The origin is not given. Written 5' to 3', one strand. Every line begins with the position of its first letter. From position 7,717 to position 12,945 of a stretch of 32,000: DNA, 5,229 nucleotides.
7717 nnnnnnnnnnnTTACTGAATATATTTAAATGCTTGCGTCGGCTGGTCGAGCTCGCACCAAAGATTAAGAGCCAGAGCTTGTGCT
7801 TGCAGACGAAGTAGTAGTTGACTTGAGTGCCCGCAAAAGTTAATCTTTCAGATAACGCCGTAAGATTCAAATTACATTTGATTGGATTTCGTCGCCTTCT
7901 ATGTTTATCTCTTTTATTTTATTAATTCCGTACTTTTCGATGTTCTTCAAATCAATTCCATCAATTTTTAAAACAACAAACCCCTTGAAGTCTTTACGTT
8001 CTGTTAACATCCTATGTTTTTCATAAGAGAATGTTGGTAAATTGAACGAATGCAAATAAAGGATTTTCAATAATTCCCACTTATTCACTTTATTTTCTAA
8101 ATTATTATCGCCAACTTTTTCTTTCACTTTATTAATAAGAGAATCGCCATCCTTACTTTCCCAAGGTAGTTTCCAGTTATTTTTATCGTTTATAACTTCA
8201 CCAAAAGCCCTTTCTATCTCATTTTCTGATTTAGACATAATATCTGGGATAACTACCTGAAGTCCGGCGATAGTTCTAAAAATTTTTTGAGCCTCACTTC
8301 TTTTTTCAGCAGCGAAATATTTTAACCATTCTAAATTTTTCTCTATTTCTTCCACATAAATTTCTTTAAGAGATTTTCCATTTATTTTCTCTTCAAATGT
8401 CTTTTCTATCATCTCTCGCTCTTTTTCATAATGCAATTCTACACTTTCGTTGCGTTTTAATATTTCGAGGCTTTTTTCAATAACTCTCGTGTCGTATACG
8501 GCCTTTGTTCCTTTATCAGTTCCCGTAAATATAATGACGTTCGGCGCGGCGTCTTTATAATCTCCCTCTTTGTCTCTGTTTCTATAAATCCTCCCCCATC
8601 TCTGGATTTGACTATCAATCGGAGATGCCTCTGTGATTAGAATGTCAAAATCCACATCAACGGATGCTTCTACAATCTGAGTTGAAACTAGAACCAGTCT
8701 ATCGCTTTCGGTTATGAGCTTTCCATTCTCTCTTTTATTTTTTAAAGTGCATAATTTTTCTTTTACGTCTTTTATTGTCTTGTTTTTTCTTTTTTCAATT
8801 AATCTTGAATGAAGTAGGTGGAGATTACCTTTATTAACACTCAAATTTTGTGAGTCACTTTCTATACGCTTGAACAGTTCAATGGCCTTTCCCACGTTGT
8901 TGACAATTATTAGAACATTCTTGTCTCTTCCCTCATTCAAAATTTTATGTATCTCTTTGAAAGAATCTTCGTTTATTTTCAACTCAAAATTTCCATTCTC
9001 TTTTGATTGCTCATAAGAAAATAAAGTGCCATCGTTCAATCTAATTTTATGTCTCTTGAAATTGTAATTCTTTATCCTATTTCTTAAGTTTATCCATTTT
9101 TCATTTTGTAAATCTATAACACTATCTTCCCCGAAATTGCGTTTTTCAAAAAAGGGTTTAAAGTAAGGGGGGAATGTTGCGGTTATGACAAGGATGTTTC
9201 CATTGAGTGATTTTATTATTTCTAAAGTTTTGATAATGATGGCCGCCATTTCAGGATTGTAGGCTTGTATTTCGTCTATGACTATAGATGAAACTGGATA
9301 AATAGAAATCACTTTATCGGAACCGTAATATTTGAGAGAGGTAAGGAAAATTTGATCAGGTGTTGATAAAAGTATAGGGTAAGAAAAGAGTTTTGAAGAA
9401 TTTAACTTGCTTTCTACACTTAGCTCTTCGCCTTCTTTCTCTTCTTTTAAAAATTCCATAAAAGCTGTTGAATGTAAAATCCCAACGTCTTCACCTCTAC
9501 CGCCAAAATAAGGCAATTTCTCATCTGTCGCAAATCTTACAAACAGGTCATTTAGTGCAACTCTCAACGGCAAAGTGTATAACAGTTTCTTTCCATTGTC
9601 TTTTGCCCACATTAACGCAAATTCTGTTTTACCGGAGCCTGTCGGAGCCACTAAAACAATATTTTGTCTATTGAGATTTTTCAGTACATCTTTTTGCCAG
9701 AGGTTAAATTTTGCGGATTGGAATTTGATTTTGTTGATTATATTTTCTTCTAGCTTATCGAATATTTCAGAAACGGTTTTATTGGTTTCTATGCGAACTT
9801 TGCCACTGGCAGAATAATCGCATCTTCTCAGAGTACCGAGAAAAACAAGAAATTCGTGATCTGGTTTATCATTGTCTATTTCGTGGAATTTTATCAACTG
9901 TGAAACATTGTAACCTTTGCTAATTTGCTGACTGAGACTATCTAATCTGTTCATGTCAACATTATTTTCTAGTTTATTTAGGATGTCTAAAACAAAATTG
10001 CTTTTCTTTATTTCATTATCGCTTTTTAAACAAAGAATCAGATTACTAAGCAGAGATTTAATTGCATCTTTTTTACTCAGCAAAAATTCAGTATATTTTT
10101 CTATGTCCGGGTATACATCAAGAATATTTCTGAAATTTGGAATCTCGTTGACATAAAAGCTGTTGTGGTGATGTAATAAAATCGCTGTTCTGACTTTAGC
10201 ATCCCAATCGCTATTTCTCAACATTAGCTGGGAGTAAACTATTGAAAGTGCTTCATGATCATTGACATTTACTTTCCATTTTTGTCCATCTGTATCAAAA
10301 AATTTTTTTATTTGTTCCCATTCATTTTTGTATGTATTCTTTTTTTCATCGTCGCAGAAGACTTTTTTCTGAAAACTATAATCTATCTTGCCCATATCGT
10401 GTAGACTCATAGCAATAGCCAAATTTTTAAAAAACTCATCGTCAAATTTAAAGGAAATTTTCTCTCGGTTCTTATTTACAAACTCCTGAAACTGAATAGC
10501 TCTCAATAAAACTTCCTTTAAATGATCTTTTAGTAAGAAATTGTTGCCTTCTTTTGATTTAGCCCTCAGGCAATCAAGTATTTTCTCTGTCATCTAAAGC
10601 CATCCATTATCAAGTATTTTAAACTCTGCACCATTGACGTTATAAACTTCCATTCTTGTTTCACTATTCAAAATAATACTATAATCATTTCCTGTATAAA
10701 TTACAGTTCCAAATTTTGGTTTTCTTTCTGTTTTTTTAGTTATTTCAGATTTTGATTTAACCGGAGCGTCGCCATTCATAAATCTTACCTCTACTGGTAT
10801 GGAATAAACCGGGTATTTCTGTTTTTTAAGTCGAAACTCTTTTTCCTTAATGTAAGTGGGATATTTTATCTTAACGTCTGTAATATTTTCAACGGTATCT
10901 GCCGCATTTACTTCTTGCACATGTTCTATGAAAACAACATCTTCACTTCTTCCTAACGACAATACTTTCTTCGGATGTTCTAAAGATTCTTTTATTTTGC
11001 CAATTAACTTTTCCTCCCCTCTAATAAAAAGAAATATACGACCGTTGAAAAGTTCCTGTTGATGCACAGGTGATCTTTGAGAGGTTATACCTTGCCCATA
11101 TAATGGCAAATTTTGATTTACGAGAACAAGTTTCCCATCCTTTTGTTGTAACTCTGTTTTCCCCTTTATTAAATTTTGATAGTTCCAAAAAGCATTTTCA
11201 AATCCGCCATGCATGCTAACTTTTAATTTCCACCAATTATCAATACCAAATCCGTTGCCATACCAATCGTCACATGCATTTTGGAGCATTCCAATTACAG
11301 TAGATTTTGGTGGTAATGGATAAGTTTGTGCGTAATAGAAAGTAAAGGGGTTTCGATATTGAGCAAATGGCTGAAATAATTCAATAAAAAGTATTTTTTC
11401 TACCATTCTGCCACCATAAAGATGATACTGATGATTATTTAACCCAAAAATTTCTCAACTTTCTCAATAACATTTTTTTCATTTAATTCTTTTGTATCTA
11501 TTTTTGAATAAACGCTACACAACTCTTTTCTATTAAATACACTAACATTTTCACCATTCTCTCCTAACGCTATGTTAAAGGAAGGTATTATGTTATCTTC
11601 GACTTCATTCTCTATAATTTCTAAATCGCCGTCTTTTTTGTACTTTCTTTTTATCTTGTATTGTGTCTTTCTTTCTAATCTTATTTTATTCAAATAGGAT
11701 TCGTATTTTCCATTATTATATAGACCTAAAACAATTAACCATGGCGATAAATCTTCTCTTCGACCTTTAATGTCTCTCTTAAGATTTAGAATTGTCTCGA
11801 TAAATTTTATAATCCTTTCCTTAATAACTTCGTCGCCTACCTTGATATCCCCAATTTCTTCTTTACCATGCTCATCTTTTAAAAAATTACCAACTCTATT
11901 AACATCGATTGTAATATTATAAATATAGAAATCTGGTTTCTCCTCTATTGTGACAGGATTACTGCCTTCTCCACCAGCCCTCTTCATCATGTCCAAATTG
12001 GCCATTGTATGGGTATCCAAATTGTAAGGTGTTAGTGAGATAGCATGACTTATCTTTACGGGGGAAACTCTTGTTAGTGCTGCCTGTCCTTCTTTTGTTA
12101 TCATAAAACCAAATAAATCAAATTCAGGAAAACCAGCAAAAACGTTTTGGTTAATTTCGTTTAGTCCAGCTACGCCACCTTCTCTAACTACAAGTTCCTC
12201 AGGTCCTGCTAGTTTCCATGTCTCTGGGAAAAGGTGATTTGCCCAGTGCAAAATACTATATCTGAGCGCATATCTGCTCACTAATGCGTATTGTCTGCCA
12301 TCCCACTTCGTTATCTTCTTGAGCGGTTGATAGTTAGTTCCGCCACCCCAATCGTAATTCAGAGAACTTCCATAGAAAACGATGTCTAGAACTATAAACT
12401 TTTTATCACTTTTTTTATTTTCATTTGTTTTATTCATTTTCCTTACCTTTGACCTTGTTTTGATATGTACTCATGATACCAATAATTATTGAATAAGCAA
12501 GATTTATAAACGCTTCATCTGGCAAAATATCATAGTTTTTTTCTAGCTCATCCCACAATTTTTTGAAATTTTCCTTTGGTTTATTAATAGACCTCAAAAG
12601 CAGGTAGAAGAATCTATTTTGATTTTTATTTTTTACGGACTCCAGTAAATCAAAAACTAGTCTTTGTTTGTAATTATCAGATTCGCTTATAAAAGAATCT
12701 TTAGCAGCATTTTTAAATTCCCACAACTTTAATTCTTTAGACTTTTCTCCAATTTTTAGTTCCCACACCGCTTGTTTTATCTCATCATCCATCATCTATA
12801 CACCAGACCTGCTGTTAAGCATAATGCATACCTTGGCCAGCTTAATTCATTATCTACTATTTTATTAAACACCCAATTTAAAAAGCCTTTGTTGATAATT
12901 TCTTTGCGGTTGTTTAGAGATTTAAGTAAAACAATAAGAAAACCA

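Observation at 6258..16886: Two ATPase + PD-(D/E)xK-like genes bracket the interference module inside a type I cas operon: candidate CRISPR-embedded accessory or defence modules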

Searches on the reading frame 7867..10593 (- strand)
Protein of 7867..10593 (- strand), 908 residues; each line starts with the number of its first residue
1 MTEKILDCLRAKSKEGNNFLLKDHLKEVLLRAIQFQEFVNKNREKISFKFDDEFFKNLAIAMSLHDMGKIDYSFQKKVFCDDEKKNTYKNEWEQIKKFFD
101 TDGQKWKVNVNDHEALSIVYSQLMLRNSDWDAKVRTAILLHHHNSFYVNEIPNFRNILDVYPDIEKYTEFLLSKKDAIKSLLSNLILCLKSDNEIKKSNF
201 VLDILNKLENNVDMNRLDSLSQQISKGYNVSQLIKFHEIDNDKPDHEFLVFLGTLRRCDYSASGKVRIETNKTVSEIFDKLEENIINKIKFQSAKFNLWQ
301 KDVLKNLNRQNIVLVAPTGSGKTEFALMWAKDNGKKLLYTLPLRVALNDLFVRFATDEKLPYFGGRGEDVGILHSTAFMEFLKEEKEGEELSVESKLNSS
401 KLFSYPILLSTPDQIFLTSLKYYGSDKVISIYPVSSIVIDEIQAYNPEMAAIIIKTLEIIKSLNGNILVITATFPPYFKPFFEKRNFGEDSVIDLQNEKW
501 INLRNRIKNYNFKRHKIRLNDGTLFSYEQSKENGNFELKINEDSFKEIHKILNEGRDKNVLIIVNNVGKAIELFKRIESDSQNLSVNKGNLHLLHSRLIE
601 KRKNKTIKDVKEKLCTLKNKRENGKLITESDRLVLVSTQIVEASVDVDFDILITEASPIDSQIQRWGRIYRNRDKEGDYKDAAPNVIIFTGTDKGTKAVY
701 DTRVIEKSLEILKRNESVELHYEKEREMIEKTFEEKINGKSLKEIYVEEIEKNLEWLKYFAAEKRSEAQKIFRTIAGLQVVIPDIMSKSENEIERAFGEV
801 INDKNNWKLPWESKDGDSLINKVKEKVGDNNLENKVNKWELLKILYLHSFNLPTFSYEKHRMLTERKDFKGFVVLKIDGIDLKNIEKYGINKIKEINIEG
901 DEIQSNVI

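Call 5: search_protein_families(library=pfam, proteins=[window:7867-10593:-], max_evalue=0.01)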
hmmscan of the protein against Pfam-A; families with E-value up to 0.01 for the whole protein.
window:7867-10593:- (908 aa): 4 families
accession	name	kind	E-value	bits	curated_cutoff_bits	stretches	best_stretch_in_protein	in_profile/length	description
PF22590.2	Cas3-like_C_2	-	4.4e-27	94.9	27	1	557-673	2-105/106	CRISPR-associated nuclease/helicase Cas3, C-terminal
PF00270.35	DEAD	-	1.6e-11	44.7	26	1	300-475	4-161/167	DEAD/DEAH box helicase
PF18019.7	Cas3_HD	-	0.0001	22.8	23.1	1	54-143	52-130/207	Cas3, HD domain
PF22527.2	DEXQc_Suv3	-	0.0078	16.2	27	0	305-356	9-59/154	DEXQ-box helicase domain of Suv3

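Call 6: search_protein_families(library=ncbifam, proteins=[window:7867-10593:-], max_evalue=0.01)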
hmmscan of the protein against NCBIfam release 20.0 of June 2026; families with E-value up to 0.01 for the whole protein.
window:7867-10593:- (908 aa): 7 families
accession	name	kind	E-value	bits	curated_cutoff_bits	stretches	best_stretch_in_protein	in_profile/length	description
TIGR01587.1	cas3_core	equivalog_domain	1.8e-64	218.1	102.45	1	312-714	2-357/358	CRISPR-associated helicase Cas3'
TIGR02621.3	cas3_GSU0051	exception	1.6e-29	103.3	400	2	552-721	268-414/854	type I-G CRISPR-associated helicase/endonuclease Cas3g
NF007248.0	PRK09694.1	equivalog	2.3e-28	98.7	569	1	313-743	305-738/878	CRISPR-associated helicase/endonuclease Cas3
TIGR01596.1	cas3_HD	equivalog_domain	3.3e-14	53.3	43.45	1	21-263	1-177/178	CRISPR-associated endonuclease Cas3''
TIGR02562.1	cas3_yersinia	equivalog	5.3e-09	34.4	565.95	1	561-690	760-893/1110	type I-F CRISPR-associated helicase Cas3f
TIGR03158.1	cas3_cyano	exception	0.00014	21.1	69.1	1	301-669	6-356/357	type I-D CRISPR-associated helicase Cas3'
NF007216.0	PRK09638.1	equivalog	0.0037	17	194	1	76-156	78-153/180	RNA polymerase sigma factor SigY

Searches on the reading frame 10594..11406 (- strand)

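Call 5: search_protein_families(library=pfam, proteins=[window:10594-11406:-], max_evalue=0.01)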
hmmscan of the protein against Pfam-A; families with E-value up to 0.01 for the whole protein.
window:10594-11406:- (270 aa): 1 family
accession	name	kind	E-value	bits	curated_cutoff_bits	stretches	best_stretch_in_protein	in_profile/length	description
PF09704.15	Cas_Cas5d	-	1.1e-21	78.2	23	1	6-173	2-165/217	CRISPR-associated protein (Cas_Cas5)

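Call 6: search_protein_families(library=ncbifam, proteins=[window:10594-11406:-], max_evalue=0.01)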
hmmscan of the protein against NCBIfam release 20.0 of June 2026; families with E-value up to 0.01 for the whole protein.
window:10594-11406:- (270 aa): 4 families
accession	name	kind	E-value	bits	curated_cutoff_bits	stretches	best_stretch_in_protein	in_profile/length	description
TIGR01895.1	cas_Cas5t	exception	5.1e-30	104.7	96.7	1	4-205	2-178/217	type I-B CRISPR-associated protein Cas5b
TIGR02593.1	CRISPR_cas5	subfamily_domain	4.3e-15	55.2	17.8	1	5-45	1-41/43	CRISPR-associated protein Cas5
TIGR02592.1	cas_Cas5h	exception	2.4e-06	27.4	97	1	5-257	2-233/241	type I-B CRISPR-associated protein Cas5b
TIGR02586.1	cas5_cmx5_devS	exception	2.3e-05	24.1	111.5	0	8-45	3-40/183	type I-MYXAN CRISPR-associated protein Cas5/Cmx5/DevS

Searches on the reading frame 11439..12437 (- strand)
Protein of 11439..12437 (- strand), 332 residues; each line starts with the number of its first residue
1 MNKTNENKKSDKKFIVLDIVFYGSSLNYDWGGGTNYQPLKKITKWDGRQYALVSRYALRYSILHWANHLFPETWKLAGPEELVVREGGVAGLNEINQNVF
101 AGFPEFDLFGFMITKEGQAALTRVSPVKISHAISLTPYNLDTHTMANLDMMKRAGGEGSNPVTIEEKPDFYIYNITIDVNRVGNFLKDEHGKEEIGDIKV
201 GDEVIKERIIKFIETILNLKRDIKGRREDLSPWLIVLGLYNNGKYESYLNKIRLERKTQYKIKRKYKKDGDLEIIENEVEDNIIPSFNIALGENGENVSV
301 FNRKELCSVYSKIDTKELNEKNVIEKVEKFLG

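Call 5: search_protein_families(library=pfam, proteins=[window:11439-12437:-], max_evalue=0.01)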
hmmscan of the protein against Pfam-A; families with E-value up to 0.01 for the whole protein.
window:11439-12437:- (332 aa): 1 family
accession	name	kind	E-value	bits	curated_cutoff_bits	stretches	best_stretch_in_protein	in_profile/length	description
PF01905.21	DevR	-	2.1e-28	99.6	23.8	1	15-240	1-251/270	CRISPR-associated negative auto-regulator DevR/Csa2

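Call 6: search_protein_families(library=ncbifam, proteins=[window:11439-12437:-], max_evalue=0.01)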
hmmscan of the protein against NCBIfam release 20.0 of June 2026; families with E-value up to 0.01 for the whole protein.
window:11439-12437:- (332 aa): 2 families
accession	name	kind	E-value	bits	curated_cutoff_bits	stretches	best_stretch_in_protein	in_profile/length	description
TIGR02585.1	cas_Cst2_DevR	exception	6.9e-50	169.9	72.75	1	18-282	2-271/321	type I-B CRISPR-associated protein Cas7/Cst2/DevR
TIGR01875.1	cas_MJ0381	subfamily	2.4e-46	157.8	67.3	1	14-241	2-233/240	DevR family CRISPR-associated autoregulator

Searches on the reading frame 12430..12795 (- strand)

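Call 5: search_protein_families(library=pfam, proteins=[window:12430-12795:-], max_evalue=0.01)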
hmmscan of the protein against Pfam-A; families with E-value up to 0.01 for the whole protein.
window:12430-12795:- (121 aa): 0 families

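Call 6: search_protein_families(library=ncbifam, proteins=[window:12430-12795:-], max_evalue=0.01)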
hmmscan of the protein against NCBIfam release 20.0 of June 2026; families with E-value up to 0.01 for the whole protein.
window:12430-12795:- (121 aa): 0 families

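Call 58: search_protein_families(library=padloc, proteins=[window:12430-12795:-], max_evalue=0.01)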
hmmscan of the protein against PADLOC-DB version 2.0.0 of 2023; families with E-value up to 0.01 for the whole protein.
window:12430-12795:- (121 aa): 3 families
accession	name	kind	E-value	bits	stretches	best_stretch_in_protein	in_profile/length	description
PDLC01541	Cas11b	-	7.5e-22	75.6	1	20-110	3-95/98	CAS-I-B; effector_SS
PDLC01190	Cas11b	-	0.0003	19.2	1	37-108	82-143/144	Small subunit of some of I-B systems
PDLC00135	GajB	-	0.0061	13.5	1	8-96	300-372/603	UrvD helicase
